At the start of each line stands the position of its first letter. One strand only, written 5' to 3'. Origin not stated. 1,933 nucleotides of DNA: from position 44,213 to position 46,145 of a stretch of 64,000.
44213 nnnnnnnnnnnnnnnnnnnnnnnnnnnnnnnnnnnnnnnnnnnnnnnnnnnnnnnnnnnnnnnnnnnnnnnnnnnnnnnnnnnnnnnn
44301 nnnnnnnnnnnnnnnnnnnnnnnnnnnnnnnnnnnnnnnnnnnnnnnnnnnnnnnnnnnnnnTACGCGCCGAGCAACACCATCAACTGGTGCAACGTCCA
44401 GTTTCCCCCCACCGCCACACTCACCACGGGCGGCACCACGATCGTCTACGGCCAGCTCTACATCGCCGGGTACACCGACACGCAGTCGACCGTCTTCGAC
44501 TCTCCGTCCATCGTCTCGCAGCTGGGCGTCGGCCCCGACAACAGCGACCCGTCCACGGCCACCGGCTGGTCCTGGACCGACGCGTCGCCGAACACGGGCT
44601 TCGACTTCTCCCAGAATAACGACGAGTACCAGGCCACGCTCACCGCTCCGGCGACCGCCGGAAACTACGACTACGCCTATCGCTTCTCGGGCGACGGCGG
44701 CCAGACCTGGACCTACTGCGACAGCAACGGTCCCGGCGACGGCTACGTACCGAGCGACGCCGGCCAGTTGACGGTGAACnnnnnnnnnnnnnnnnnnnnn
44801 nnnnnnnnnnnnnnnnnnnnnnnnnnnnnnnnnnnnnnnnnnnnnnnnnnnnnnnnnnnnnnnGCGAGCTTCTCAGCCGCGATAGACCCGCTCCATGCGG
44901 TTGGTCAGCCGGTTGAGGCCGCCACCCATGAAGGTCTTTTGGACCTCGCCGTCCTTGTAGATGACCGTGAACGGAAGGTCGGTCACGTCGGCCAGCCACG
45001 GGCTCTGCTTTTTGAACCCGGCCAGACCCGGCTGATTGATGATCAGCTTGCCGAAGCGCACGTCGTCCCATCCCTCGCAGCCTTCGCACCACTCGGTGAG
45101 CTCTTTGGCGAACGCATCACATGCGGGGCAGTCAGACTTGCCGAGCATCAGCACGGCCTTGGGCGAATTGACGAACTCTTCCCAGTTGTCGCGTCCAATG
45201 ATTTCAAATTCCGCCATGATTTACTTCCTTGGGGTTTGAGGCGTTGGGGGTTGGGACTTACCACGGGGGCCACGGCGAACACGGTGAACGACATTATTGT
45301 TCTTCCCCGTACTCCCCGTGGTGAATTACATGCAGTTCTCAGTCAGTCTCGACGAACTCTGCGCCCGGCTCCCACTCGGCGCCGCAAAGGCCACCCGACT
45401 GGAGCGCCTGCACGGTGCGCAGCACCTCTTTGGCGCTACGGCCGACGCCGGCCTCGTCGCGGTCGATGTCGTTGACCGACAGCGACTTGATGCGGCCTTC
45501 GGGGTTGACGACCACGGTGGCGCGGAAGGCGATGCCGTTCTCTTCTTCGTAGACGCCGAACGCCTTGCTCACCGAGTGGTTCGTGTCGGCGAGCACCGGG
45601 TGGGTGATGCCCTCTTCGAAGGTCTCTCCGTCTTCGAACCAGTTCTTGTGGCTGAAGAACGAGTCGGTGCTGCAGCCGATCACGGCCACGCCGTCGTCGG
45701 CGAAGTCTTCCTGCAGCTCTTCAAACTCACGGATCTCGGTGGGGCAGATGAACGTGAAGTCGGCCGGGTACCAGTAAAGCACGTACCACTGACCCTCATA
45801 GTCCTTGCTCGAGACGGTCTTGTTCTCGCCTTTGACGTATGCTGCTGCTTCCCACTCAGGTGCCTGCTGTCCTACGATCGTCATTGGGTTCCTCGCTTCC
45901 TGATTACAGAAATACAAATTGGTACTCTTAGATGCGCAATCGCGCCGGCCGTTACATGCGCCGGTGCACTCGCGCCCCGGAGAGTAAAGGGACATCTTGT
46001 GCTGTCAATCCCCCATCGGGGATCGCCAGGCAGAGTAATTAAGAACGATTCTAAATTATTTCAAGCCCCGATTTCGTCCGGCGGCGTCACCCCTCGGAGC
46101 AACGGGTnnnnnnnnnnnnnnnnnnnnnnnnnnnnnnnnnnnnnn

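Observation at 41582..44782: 1066-aa surface protein with about 9 near-identical Ig-like repeats plus a lamin-tail domain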

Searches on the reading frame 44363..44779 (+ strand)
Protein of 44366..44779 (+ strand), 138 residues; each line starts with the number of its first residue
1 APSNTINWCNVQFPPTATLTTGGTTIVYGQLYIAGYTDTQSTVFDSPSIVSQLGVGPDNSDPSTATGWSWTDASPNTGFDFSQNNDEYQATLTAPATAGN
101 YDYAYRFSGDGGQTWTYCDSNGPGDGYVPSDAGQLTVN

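Call 27: search_protein_families(library=pfam, proteins=[window:44372-44779:+], max_evalue=10)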
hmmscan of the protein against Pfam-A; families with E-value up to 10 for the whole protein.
window:44372-44779:+ (136 aa): 0 families

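Call 46: find_homologous_proteins(query=window:44366-44779:+, max_evalue=0.001)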
Query seq(138 aa) (138 aa): 6 proteins with E <= 0.001 among 51 candidates.
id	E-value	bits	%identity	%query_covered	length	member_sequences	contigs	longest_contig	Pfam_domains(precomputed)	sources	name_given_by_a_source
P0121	9.0e-29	119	51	98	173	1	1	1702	-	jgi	jgi:hypothetical protein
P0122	1.3e-28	118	46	96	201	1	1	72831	-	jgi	jgi:hypothetical protein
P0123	1.0e-17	83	48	72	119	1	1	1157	-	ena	-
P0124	1.0e-17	83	44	80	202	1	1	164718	-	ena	-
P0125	5.7e-17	80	44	80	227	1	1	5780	-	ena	-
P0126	8.8e-13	67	60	49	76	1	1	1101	-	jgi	jgi:hypothetical protein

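Call 53: search_protein_representatives(protein=window:44366-44779:+)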
Query: 138 residues. Proteins with E-value up to 0.001 (for the whole library): 2376; up to 1e-10: 1491; up to 1e-30: 301. The best 150 are listed.
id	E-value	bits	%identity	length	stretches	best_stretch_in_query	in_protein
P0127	0.0e+00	1536.5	44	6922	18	5-137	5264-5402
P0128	0.0e+00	1317.8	39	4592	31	4-137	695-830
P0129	0.0e+00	1027.8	47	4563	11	4-135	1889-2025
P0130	4.2e-202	679.3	41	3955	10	6-137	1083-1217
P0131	1.1e-200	674.7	39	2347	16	5-137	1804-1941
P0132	6.6e-187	630.0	43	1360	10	4-137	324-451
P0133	6.5e-186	626.8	48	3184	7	4-137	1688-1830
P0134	1.1e-183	619.5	41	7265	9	5-137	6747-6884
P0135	1.2e-179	606.5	44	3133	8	4-136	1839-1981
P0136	1.5e-148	505.6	43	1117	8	6-137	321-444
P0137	1.3e-136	466.9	46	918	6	3-137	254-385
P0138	2.9e-133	456.0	43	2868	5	5-137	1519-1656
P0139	3.7e-132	452.5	45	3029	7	5-138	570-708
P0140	3.2e-131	449.4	39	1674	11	18-127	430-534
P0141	1.4e-127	437.6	38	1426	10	6-137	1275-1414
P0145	3.0e-112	387.9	44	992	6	5-137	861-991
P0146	1.9e-111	385.3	48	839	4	2-137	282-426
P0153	2.8e-100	349.0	42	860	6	2-137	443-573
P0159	1.7e-95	333.6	47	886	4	1-133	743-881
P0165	3.1e-92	322.9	40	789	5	4-137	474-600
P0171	1.8e-90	317.3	40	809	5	3-136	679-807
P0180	2.8e-86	303.6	40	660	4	5-123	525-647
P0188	3.7e-84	296.8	41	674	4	4-136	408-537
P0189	6.9e-84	295.9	40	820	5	5-137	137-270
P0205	9.2e-74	263.0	43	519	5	6-137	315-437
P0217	5.2e-71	254.1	47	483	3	2-137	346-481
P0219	9.2e-71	253.3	46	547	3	5-137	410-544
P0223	1.3e-69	249.6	43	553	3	2-137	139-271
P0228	6.1e-67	240.9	46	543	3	2-137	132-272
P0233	1.8e-66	239.4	43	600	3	3-137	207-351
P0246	1.0e-62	227.2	40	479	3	5-137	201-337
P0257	1.9e-58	213.4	48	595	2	5-135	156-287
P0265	2.2e-57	209.9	40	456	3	5-137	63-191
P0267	1.5e-55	204.0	51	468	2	5-138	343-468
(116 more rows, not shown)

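Call 54: search_protein_families(library=pfam, proteins=[P0217, P0219, P0223, P0228, P0246, P0257, P0265, P0267, P0205, P0233], max_evalue=0.001)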
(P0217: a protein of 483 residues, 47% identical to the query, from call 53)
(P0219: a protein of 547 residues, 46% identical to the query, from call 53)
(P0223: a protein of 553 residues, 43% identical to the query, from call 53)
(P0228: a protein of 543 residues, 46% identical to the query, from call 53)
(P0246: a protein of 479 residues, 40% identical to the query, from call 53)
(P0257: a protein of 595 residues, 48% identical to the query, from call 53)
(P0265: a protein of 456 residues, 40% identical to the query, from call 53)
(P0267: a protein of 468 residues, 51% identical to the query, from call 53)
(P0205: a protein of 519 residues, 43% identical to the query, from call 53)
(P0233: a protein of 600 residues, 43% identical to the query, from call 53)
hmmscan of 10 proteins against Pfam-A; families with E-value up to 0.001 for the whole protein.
P0217 (483 aa): 0 families

P0219 (547 aa): 1 family
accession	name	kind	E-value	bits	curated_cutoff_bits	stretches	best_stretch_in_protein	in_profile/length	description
PF01833.30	TIG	-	3e-11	43.6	20.9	1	58-126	3-72/84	IPT/TIG domain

P0223 (553 aa): 1 family
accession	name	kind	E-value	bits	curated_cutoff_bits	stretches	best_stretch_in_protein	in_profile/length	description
PF01833.30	TIG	-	7.4e-13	48.7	20.9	1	54-120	3-70/84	IPT/TIG domain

P0228 (543 aa): 1 family
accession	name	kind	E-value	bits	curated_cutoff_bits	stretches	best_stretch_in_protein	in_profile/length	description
PF01833.30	TIG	-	2e-12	47.3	20.9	1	46-124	2-79/84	IPT/TIG domain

P0246 (479 aa): 0 families

P0257 (595 aa): 1 family
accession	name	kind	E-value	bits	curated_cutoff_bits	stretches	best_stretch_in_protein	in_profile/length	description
PF00932.25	LTD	-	8.3e-25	87.7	34.3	2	427-534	2-107/109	Lamin Tail Domain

P0265 (456 aa): 0 families

P0267 (468 aa): 1 family
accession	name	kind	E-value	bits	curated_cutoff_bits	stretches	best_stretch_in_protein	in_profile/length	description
PF11617.13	Cu-binding_MopE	-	9.4e-10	39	27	1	125-153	1-29/30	Putative metal-binding motif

P0205 (519 aa): 0 families

P0233 (600 aa): 0 families

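Call 55: predict_structure(alignment_id=A2)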
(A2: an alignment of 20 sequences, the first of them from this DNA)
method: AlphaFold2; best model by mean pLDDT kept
length: 139 residues; sequences in the alignment: 20
mean_pLDDT: 91.5   pTM: 0.86
mean pLDDT of the five models: 91.5, 91.0, 90.8, 90.7, 90.7
residues with pLDDT >= 90: 105; 70-90: 28; 50-70: 6; < 50: 0
segments of 3 or more residues with pLDDT < 50: none
pLDDT, mean of each block of 10 residues (from residue 1): 79 95 98 89 83 98 96 93 87 98 97 93 80 97
secondary structure, 60 per line:
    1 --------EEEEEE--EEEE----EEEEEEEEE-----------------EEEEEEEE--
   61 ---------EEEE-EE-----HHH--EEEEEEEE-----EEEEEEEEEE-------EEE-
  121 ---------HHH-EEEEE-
elements in order: E9-14 E17-20 E25-33 E51-58 E70-73 E87-94 E100-109 E117-119 E134-138

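Call 62: search_protein_families(library=pfam, proteins=[P0137, P0146, P0145, P0153, P0159, P0165, P0171, P0180, P0188, P0189], max_evalue=0.0001)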
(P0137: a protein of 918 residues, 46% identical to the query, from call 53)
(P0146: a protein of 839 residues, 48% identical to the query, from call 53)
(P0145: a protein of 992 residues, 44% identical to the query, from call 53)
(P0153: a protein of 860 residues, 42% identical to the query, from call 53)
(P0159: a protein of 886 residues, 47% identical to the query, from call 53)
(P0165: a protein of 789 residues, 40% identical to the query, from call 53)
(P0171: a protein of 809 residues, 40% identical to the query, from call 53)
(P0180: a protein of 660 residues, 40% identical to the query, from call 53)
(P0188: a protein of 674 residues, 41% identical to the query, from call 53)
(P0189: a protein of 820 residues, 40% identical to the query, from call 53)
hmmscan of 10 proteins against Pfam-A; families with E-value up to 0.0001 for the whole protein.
P0137 (918 aa): 4 families
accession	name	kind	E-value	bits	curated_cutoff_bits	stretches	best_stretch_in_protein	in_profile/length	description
PF01833.30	TIG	-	2.9e-14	53.3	20.9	1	45-125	3-84/84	IPT/TIG domain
PF02012.26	BNR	-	9.4e-06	25.3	27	0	756-765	2-11/12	BNR/Asp-box repeat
PF00706.22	Toxin_4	-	2e-05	25.3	27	0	405-436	9-40/43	Anenome neurotoxin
PF21471.3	Reelin_subrepeat-B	-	7e-05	23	27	0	755-774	63-77/127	Reelin subrepeat B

P0146 (839 aa): 0 families

P0145 (992 aa): 1 family
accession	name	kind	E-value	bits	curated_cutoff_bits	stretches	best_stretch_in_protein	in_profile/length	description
PF01833.30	TIG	-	7.5e-13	48.7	20.9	1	49-128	3-84/84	IPT/TIG domain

P0153 (860 aa): 0 families

P0159 (886 aa): 0 families

P0165 (789 aa): 0 families

P0171 (809 aa): 1 family
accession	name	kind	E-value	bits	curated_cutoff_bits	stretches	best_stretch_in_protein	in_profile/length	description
PF01833.30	TIG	-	1.8e-14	53.9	20.9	1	64-145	2-84/84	IPT/TIG domain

P0180 (660 aa): 2 families
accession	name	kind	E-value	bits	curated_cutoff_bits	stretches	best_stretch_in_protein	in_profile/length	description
PF01833.30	TIG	-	1.3e-13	51.1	20.9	1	12-93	2-84/84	IPT/TIG domain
PF21471.3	Reelin_subrepeat-B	-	1.7e-05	25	27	0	475-532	57-110/127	Reelin subrepeat B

P0188 (674 aa): 1 family
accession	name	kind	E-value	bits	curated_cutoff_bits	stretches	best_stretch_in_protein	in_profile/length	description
PF01833.30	TIG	-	2.3e-06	28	20.9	1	49-115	5-72/84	IPT/TIG domain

P0189 (820 aa): 1 family
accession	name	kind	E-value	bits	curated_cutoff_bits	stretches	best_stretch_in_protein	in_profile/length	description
PF01833.30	TIG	-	1.1e-11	45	20.9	1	47-130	1-82/84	IPT/TIG domain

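Call 64: fold_search(model_id=the predicted structure, library=pdb)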
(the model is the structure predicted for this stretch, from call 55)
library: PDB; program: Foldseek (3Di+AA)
matches with E <= 10: 1906; with E <= 0.001: 31
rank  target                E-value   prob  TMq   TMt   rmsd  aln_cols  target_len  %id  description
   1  5k3x_B                3.3e-05  1.00  0.48  0.23   6.1       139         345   15  Crystal Structure of the sulfite dehydrogenase, SorT R78K mutant from Sinorhizobium meliloti (released 2017-05-24)
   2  5k3x_A                6.1e-05  1.00  0.47  0.23   5.5       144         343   14  Crystal Structure of the sulfite dehydrogenase, SorT R78K mutant from Sinorhizobium meliloti (released 2017-05-24)
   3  4pw3_A                6.5e-05  1.00  0.42  0.19   6.5       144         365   17  Crystal structure of the sulfite dehydrogenase SorT from Sinorhizobium meliloti (released 2015-06-03)
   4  4pw3_B                6.8e-05  1.00  0.42  0.19   6.5       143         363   15  Crystal structure of the sulfite dehydrogenase SorT from Sinorhizobium meliloti (released 2015-06-03)
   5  2blf_A                1.0e-04  1.00  0.48  0.21   6.5       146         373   16  Sulfite dehydrogenase from Starkeya Novella (released 2005-04-28)
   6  2ca3_A                1.3e-04  1.00  0.48  0.21   6.5       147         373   16  Sulfite dehydrogenase from Starkeya Novella r55m mutant (released 2007-02-20)
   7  3r18                  1.3e-04  1.00  0.45  0.20   6.8       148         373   10  Chicken sulfite oxidase double mutant with altered activity and substrate affinity (released 2012-02-08)
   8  5wa0_A                1.8e-04  1.00  0.48  0.22   6.1       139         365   15  Crystal Structure of the sulfite dehydrogenase, SorT R78Q mutant from Sinorhizobium meliloti (released 2017-10-25)
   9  2a9d_B                2.2e-04  1.00  0.45  0.20   6.8       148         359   11  Crystal structure of recombinant chicken sulfite oxidase with Arg at residue 161 (released 2005-08-02)
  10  2c9x_A                2.6e-04  1.00  0.48  0.21   6.5       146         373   16  Sulfite dehydrogenase from Starkeya Novella Y236F mutant (released 2006-08-16)
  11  2a9d_A                2.6e-04  1.00  0.46  0.21   6.6       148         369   11  Crystal structure of recombinant chicken sulfite oxidase with Arg at residue 161 (released 2005-08-02)
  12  2ca4_A                2.9e-04  1.00  0.48  0.21   6.5       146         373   16  Sulfite dehydrogenase from Starkeya Novella mutant (released 2007-02-20)
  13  4n6r_A                2.9e-04  1.00  0.50  0.47   6.0       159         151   12  Crystal structure of VosA-VelB-complex (released 2014-01-22)
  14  8s5s                  3.8e-04  1.00  0.43  0.18   6.7       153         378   13  Crystal structure of a Sulfite dehydrogenase from Thermus thermophilus (released 2024-11-27)
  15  1ogp_A                4.1e-04  1.00  0.41  0.18   6.3       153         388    8  The crystal structure of plant sulfite oxidase provides insight into sulfite oxidation in plants and animals (released 2003-10-09)
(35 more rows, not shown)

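Call 78: search_solved_structures(query=A2, max_evalue=5)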
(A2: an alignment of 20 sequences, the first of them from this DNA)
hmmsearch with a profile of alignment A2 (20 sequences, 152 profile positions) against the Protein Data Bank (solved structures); distinct sequences matched with E-value up to 5: 3.
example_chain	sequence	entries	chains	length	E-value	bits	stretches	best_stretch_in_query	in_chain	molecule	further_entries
1sli_A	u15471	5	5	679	0.17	15.2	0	87-127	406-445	INTRAMOLECULAR TRANS-SIALIDASE | SIALIDASE L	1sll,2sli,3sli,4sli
1sru_A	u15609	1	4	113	0.78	13.1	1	19-61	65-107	Single-strand binding protein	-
1eyg_A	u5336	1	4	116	0.81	13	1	19-61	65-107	SINGLE-STRAND DNA-BINDING PROTEIN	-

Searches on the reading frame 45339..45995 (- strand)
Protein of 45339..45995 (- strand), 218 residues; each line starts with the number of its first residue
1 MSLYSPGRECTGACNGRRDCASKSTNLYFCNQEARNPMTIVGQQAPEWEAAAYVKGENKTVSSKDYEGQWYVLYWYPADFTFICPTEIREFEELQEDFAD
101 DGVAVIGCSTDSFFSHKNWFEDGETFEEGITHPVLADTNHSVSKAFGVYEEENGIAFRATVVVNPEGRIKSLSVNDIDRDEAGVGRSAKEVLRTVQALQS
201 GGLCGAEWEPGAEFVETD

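Call 26: search_protein_families(library=pfam, proteins=[window:45339-45995:-], max_evalue=0.001)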
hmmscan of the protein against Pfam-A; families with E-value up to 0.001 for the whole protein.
window:45339-45995:- (218 aa): 2 families
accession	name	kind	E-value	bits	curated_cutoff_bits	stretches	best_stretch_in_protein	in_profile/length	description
PF00578.27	AhpC-TSA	-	3.5e-36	124.3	26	1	41-170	1-122/124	AhpC/TSA family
PF08534.16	Redoxin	-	1.1e-18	67.9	26.6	1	41-178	2-137/148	Redoxin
